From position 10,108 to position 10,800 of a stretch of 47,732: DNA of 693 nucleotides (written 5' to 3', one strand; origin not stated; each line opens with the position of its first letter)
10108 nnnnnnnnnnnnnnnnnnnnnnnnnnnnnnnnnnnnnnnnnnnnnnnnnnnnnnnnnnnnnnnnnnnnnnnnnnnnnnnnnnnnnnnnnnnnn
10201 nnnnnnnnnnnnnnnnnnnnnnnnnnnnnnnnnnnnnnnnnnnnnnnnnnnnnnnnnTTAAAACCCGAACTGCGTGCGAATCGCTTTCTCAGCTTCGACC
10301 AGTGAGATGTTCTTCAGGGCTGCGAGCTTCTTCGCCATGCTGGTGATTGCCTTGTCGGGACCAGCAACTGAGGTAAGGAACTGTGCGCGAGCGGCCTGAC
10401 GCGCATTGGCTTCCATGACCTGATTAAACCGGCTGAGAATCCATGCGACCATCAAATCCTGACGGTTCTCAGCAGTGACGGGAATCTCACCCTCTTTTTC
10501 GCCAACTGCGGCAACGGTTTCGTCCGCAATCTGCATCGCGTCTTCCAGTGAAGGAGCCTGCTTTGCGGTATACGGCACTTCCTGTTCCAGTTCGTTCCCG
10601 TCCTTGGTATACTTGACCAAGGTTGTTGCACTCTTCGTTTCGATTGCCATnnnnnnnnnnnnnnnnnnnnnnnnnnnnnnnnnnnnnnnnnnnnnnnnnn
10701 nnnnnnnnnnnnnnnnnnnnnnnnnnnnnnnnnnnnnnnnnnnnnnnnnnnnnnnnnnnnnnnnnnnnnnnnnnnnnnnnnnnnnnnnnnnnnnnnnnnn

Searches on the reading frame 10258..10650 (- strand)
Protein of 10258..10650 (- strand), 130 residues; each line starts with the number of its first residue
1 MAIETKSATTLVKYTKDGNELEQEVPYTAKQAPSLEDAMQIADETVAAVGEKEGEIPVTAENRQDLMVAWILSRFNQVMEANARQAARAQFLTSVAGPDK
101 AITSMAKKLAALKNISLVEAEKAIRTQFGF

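Call 11: search_protein_families(library=pfam, proteins=[window:10258-10650:-], max_evalue=0.01)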
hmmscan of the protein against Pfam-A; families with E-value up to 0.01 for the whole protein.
window:10258-10650:- (130 aa): 0 families

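Call 12: search_protein_families(library=phrogs, proteins=[window:10258-10650:-], max_evalue=0.01)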
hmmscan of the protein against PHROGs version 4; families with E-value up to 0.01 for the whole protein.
window:10258-10650:- (130 aa): 0 families

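Call 15: find_related_loci(query=window:10258-10650:-, collection=viral_contigs, flank=6000)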
Query window:10258-10650:- (130 aa) in viral_contigs; peptide patterns used: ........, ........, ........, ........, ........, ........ (x = any residue, [..] = any of these).
65 stretches matched a pattern, but none encodes a relative of the query by tblastn (E <= 1e-3).

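Call 17: find_encoding_contigs(protein=window:10258-10650:-, flank=8000, max_places=10)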
Protein window:10258-10650:- (130 aa): 19 contigs read that carry it; 10 places shown.
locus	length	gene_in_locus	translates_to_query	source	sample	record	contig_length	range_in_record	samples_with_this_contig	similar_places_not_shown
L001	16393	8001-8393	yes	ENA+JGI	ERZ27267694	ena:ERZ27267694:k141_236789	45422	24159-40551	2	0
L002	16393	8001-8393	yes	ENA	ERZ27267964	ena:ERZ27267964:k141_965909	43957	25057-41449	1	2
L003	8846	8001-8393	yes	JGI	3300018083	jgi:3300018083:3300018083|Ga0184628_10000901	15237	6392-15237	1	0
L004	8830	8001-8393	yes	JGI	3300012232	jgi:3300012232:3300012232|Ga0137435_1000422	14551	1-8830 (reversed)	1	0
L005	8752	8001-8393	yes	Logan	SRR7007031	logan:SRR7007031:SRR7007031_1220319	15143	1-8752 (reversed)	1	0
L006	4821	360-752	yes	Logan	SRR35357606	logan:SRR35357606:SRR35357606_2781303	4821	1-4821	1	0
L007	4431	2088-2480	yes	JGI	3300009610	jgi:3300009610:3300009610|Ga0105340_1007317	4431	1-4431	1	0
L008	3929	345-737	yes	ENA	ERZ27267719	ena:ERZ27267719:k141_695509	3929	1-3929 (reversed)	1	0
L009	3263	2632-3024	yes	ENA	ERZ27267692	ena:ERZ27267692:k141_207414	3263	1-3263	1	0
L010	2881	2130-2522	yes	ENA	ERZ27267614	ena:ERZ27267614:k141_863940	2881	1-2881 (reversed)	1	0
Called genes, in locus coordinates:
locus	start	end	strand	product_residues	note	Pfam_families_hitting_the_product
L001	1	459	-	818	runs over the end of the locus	-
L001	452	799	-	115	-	-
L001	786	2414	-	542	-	PF03237:Terminase_6N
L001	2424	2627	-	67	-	-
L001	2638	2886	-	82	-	-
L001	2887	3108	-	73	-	PF11195:Tad2-like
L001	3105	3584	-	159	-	-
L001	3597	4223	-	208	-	-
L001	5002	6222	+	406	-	PF00004:AAA (weak), PF07728:AAA_5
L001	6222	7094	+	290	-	PF23822:DUF7192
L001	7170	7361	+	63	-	-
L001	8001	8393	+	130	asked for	-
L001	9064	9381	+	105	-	-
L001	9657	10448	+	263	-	-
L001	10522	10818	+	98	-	-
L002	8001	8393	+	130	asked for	-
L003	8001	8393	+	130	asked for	-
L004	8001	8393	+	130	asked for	-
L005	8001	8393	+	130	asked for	-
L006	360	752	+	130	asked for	-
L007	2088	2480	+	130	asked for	-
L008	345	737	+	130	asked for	-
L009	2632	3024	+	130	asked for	-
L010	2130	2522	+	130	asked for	-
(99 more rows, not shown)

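Call 33: find_homologous_proteins(query=window:10258-10650:-, max_evalue=0.001)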
Query window:10258-10650:- (130 aa): 14 proteins with E <= 0.001 among 34 candidates.
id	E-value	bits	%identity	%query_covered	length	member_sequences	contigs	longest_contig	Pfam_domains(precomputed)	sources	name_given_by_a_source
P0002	8.0e-74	263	100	100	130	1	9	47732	-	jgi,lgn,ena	jgi:hypothetical protein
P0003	6.2e-49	183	69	100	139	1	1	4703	-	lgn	-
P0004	1.5e-46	175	69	97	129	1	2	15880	-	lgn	-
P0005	2.4e-45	171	68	100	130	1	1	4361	-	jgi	jgi:hypothetical protein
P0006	9.5e-44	166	66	100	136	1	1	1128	-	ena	-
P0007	2.4e-43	165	66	97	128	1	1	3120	-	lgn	-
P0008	4.7e-41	158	64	98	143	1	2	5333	-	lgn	-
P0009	6.1e-41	157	63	98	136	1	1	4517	-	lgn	-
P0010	7.2e-39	151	67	97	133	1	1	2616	-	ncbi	-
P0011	3.2e-38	149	62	96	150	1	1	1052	-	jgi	jgi:hypothetical protein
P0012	7.6e-38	147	64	96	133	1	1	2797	-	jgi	jgi:hypothetical protein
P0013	1.4e-37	147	60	97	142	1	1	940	-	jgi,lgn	jgi:hypothetical protein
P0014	1.9e-31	127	54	99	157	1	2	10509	-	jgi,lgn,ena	-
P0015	8.7e-24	102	49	99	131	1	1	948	-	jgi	jgi:hypothetical protein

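Call 34: find_encoding_contigs(protein=P0004, flank=6000, max_places=3)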
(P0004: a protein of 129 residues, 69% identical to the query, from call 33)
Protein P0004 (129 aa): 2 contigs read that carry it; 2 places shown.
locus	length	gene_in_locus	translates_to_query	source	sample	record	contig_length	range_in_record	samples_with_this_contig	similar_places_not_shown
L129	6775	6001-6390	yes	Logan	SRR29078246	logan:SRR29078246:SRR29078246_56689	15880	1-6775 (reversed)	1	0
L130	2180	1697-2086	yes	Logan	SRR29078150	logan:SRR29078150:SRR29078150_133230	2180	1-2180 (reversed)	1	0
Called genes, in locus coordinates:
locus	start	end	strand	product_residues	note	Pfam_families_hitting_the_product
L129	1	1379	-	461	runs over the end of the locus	-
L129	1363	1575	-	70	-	-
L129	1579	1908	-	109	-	-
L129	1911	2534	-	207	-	-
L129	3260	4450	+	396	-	PF00004:AAA, PF07728:AAA_5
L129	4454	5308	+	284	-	PF23822:DUF7192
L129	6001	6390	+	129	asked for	-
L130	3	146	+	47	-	?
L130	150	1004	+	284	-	PF23822:DUF7192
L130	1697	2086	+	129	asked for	-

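Call 35: find_encoding_contigs(protein=P0014, flank=6000, max_places=3)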
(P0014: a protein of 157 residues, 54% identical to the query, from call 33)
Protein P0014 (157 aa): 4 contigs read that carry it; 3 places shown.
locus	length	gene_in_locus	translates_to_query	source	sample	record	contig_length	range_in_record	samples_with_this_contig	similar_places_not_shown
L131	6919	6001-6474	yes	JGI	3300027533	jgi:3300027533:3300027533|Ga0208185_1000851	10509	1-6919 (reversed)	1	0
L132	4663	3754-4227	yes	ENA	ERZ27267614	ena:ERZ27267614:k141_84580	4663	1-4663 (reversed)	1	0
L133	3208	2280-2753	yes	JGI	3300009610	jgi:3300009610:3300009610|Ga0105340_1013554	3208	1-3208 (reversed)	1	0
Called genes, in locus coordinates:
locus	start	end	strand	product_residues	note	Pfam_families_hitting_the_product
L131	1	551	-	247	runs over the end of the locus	-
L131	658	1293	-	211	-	-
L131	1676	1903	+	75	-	-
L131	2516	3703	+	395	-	PF13401:AAA_22 (faint), PF00004:AAA, PF07728:AAA_5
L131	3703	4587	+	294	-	PF23822:DUF7192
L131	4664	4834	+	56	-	-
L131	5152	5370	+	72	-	-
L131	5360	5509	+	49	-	-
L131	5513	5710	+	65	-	-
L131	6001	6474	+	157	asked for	-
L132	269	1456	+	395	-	PF13401:AAA_22 (faint), PF00004:AAA, PF07728:AAA_5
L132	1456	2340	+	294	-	PF23822:DUF7192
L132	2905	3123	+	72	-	-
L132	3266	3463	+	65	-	-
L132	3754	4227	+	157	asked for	-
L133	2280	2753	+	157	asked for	-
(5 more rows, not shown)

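Call 36: find_encoding_contigs(protein=P0008, flank=6000, max_places=3)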
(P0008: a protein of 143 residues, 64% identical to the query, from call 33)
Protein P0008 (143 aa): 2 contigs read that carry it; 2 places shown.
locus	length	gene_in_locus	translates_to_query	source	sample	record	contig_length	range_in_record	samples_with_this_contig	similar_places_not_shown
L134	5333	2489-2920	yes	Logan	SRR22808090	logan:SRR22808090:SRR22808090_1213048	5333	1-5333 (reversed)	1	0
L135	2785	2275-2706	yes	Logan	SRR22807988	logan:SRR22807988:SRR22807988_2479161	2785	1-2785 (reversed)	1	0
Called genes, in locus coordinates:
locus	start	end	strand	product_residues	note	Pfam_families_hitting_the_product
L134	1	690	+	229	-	?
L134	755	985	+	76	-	-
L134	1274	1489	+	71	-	-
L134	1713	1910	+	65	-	-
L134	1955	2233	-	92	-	-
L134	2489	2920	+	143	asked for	-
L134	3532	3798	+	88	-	-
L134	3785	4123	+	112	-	-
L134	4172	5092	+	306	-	-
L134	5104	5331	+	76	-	?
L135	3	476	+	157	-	?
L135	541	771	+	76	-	-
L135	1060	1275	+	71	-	-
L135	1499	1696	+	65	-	-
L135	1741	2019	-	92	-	-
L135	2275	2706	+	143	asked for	-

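Call 37: find_encoding_contigs(protein=P0003, flank=6000, max_places=3)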
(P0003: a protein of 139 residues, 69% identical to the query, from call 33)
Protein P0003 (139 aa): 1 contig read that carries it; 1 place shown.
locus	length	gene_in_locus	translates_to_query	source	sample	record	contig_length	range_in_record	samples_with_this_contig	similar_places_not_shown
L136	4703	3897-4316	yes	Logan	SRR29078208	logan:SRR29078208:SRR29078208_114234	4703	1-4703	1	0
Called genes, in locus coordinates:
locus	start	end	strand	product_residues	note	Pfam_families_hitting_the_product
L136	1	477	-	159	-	?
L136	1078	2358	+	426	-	PF00004:AAA, PF07728:AAA_5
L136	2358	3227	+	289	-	PF23822:DUF7192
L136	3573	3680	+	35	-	-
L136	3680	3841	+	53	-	-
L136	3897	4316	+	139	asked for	-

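Call 41: find_related_loci(query=A2, collection=metagenome_contigs, flank=4000)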
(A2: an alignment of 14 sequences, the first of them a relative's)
Query A2 (130 aa) in metagenome_contigs; peptide patterns used: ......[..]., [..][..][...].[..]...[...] (x = any residue, [..] = any of these).
599 stretches matched a pattern (row limit reached: there are more); 7 encode a relative of the query (tblastn E <= 1e-3); 7 distinct loci.
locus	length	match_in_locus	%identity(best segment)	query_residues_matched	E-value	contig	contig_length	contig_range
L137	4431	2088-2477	100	1-130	1e-85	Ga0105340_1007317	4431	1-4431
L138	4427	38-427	100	1-130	7e-86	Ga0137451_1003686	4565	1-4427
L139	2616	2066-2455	67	3-128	4e-42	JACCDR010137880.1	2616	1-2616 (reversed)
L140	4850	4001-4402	54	2-130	1e-41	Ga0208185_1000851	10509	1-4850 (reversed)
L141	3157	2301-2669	50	1-129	5e-30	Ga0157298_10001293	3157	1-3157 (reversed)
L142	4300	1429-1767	51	6-125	3e-22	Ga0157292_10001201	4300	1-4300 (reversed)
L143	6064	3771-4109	51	6-125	3e-22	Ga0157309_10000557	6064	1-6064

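Call 43: find_encoding_contigs(protein=P0009, flank=5000, max_places=3)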
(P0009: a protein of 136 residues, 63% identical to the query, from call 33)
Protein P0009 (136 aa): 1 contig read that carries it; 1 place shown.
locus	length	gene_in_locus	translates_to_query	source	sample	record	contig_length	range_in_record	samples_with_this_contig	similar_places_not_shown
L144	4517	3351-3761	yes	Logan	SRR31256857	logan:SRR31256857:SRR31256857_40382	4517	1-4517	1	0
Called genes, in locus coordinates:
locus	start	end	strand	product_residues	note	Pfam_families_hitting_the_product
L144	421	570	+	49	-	-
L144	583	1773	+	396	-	PF13191:AAA_16 (faint), PF00004:AAA, PF07728:AAA_5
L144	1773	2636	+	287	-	PF23822:DUF7192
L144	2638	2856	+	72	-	-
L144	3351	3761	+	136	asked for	-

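Call 44: find_encoding_contigs(protein=P0005, flank=5000, max_places=3)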
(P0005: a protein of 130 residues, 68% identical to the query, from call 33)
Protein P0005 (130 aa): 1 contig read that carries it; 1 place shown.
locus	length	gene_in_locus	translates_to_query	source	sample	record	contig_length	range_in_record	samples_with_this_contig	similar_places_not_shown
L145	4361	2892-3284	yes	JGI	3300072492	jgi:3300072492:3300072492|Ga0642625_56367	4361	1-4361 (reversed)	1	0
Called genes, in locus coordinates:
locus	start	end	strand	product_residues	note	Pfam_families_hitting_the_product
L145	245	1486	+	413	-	PF00004:AAA, PF07728:AAA_5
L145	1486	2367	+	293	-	PF23822:DUF7192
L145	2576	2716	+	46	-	-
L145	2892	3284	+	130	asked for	-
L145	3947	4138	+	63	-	-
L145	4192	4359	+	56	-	?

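Call 46: search_dna_similar(query=window:10258-10650:-, collection=phages, mode=protein, max_evalue=0.01, max_rows=20)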
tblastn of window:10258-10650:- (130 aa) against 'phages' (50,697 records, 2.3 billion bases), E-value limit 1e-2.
No match.

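Call 65: search_protein_families(library=ncbifam, proteins=[window:10258-10650:-], max_evalue=0.01)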
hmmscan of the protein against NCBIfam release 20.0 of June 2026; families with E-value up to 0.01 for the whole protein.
window:10258-10650:- (130 aa): 1 family
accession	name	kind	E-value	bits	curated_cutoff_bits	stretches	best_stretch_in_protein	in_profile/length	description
NF041275.1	MurL_Xanthmoales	equivalog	0.0015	17.1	700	1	48-92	202-246/447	UDP-N-acetyl-alpha-D-muramoyl-L-alanyl-L-glutamate epimerase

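Call 66: predict_structure(alignment_id=A2)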
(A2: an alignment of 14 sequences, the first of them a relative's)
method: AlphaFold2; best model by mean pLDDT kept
length: 130 residues; sequences in the alignment: 14
mean_pLDDT: 89.0   pTM: 0.61
mean pLDDT of the five models: 89.0, 88.5, 88.1, 86.5, 73.1
residues with pLDDT >= 90: 81; 70-90: 45; 50-70: 4; < 50: 0
segments of 3 or more residues with pLDDT < 50: none
pLDDT, mean of each block of 10 residues (from residue 1): 87 91 94 92 94 94 95 94 87 74 84 90 81
secondary structure, 60 per line:
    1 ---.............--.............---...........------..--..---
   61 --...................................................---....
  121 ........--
elements in order: E4-16 E19-31 H35-45 H63-113 H117-128

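Call 74: fold_search(model_id=the predicted structure, library=pdb)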
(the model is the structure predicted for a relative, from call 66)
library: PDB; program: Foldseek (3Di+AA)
matches with E <= 10: 255; with E <= 0.001: 0
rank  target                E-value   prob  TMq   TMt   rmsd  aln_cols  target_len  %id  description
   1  4lid_B                8.8e-01  0.13  0.16  0.22  14.6        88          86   12  A100, A DNA binding scaffold from Sulfolobus spindle-shape virus 1 (released 2014-09-24)
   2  9dil_C                1.3e+00  0.16  0.18  0.20  13.7        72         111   14  Cryo-EM structure of VCP/p97 in complex with VCPIP1 (VCIP135) (released 2025-03-26)
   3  8yka_1                1.3e+00  0.12  0.18  0.06  13.9        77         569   14  Cryo-EM structure of P97-VCPIP1 complex (released 2024-10-02)
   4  6k15_G                1.5e+00  0.18  0.22  0.13  13.0        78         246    8  RSC substrate-recruitment module (released 2019-11-13)
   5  4rnd_C                1.6e+00  0.13  0.24  0.20  15.9       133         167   14  Crystal Structure of the subunit DF-assembly of the eukaryotic V-ATPase. (released 2014-12-10)
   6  8ui2_B                1.7e+00  0.21  0.19  0.23   9.6        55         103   18  T33-ml28 - Designed Tetrahedral Protein Cage Using Machine Learning Algorithms (released 2024-03-06)
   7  4uce_A                1.8e+00  0.09  0.17  0.10  16.8        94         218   12  N-terminal globular domain of the RSV Nucleoprotein in complex with the Nucleoprotein Phosphoprotein interaction inhib (released 2015-08-19)
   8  5b3f_B                2.1e+00  0.11  0.17  0.09  14.8        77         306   16  Crystal structure of phosphoribulokinase from Methanospirillum hungatei (released 2017-01-18)
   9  6hix_AJ               2.1e+00  0.07  0.20  0.20  22.4       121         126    7  Cryo-EM structure of the Trypanosoma brucei mitochondrial ribosome - This entry contains the large mitoribosomal subu (released 2018-09-26)
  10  2yhm_A                2.2e+00  0.13  0.16  0.06  13.9        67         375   15  Structure of respiratory syncytial virus nucleocapsid protein, P212121 crystal form (released 2012-01-25)
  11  6i89                  2.4e+00  0.07  0.14  0.08  12.6        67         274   13  Crystal structure of Antirestriction ArdC protein from R388 plasmid. Metal-free structure. (released 2020-03-18)
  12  2wj8_J                2.7e+00  0.14  0.15  0.05  14.2        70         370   16  Respiratory Syncitial Virus RiboNucleoProtein (released 2009-12-08)
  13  2wj8_O                2.7e+00  0.14  0.15  0.05  14.2        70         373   16  Respiratory Syncitial Virus RiboNucleoProtein (released 2009-12-08)
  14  2wj8_A                2.7e+00  0.14  0.15  0.05  14.2        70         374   16  Respiratory Syncitial Virus RiboNucleoProtein (released 2009-12-08)
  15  2wj8_B                2.7e+00  0.14  0.15  0.05  14.2        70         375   16  Respiratory Syncitial Virus RiboNucleoProtein (released 2009-12-08)
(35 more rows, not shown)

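Call 75: fold_search(model_id=the predicted structure, library=viral)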
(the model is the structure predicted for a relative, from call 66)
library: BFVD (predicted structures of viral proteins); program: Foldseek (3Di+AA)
matches with E <= 10: 967; with E <= 0.001: 0
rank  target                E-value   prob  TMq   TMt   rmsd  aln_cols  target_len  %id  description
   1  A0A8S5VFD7            8.5e-02  0.75  0.26  0.33  29.9       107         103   20  Uncharacterized protein [Siphoviridae sp. ct1da40]
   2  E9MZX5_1              1.2e-01  0.41  0.22  0.04  19.5       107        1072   13  Polyprotein [Tuber aestivum betaendornavirus]
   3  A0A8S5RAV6            1.5e-01  0.18  0.15  0.20  10.3        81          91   12  Uncharacterized protein [virus sp. ctQcs9]
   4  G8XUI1                1.6e-01  0.30  0.22  0.22  22.4       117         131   13  Membrane protein UL124 [Aotine betaherpesvirus 1]
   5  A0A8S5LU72            1.7e-01  0.38  0.27  0.07  14.2       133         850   13  Nucleoid-associated protein [Siphoviridae sp. ctKm44]
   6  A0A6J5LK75            1.9e-01  0.38  0.26  0.28  19.1       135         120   10  Uncharacterized protein [uncultured Caudovirales phage]
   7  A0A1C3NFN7            2.1e-01  0.28  0.25  0.13  20.2       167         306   10  (no name in the UniProt tables at hand)
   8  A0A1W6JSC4            2.3e-01  0.41  0.28  0.13  18.8       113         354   17  Tail fibers protein [Salmonella phage SE1Kor]
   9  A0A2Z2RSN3            2.4e-01  0.57  0.22  0.28  22.9        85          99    9  Structural protein 5 [Lactococcus phage 62403]
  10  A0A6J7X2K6            3.9e-01  0.47  0.34  0.36  13.1       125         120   14  Uncharacterized protein [uncultured Caudovirales phage]
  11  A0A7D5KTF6            3.9e-01  0.30  0.21  0.22  16.9        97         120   13  (no name in the UniProt tables at hand)
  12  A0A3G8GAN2            4.2e-01  0.21  0.19  0.24  13.1       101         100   12  (no name in the UniProt tables at hand)
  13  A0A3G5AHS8            5.0e-01  0.35  0.33  0.24  17.0       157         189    8  Uncharacterized protein [Solivirus sp.]
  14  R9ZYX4                5.0e-01  0.23  0.20  0.22  14.6       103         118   17  Uncharacterized protein [Cellulophaga phage phi19:3]
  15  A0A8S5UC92            5.0e-01  0.18  0.23  0.27  21.9       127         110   15  Uncharacterized protein [Podoviridae sp. ctZkC8]
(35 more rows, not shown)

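Call 77: search_protein_families(library=pfam, proteins=[L134:3532-3798:+, L134:3785-4123:+, L145:3947-4138:+], max_evalue=1)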
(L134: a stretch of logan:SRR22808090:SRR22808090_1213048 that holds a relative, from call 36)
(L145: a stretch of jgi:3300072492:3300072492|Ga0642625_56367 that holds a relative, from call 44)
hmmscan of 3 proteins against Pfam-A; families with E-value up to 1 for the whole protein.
L134:3532-3798:+ (88 aa): 1 family
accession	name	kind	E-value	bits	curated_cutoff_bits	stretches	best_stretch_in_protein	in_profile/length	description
PF21323.2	KDM5_C-hel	-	0.065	13.6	27.1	1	4-32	25-53/55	Lysine-specific demethylase 5, C-terminal helical domain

L134:3785-4123:+ (112 aa): 1 family
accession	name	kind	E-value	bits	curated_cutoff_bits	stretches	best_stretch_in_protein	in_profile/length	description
PF12940.12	RAG1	-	0.22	10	25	1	21-78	176-235/653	Recombination-activation protein 1 (RAG1), recombinase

L145:3947-4138:+ (63 aa): 2 families
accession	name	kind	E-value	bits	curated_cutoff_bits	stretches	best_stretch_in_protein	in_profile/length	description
PF07438.16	DUF1514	-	0.0044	17.3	25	1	23-55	12-45/62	Protein of unknown function (DUF1514)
PF19892.4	DUF6365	-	0.026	13.9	32.5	1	2-63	153-212/404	Family of unknown function (DUF6365)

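Call 85: find_related_loci(query=A2, collection=genome_contigs, flank=6000)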
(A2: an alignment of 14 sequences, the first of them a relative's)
Query A2 (130 aa) in genome_contigs; peptide patterns used: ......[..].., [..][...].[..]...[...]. (x = any residue, [..] = any of these).
62 stretches matched a pattern, but none encodes a relative of the query by tblastn (E <= 1e-3).

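Call 86: find_encoding_contigs(protein=P0007, flank=4000, max_places=2)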
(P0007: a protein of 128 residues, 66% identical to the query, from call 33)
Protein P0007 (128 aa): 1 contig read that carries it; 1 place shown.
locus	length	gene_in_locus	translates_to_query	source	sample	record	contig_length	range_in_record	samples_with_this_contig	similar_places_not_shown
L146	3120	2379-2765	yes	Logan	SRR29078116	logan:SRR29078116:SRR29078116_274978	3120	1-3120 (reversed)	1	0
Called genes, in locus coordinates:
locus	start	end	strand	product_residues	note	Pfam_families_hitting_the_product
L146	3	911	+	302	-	?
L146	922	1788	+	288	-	PF23822:DUF7192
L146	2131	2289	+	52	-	-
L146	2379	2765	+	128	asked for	-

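Call 87: find_encoding_contigs(protein=P0012, flank=4000, max_places=2)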
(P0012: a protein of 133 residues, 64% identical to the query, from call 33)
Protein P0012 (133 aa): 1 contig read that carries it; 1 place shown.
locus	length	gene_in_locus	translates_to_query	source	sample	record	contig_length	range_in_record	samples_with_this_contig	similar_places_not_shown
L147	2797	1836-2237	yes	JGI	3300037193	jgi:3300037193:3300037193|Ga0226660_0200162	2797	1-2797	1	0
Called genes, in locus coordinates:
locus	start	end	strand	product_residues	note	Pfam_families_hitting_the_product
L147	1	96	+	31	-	?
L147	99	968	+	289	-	PF23822:DUF7192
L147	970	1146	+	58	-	-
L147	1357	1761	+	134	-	-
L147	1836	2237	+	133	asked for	-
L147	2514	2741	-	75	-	-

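Call 113: search_dna_similar(query=window:10258-10650:-, collection=plasmids, mode=protein, max_evalue=0.01)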
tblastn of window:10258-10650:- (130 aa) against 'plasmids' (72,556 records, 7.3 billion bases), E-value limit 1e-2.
No match.
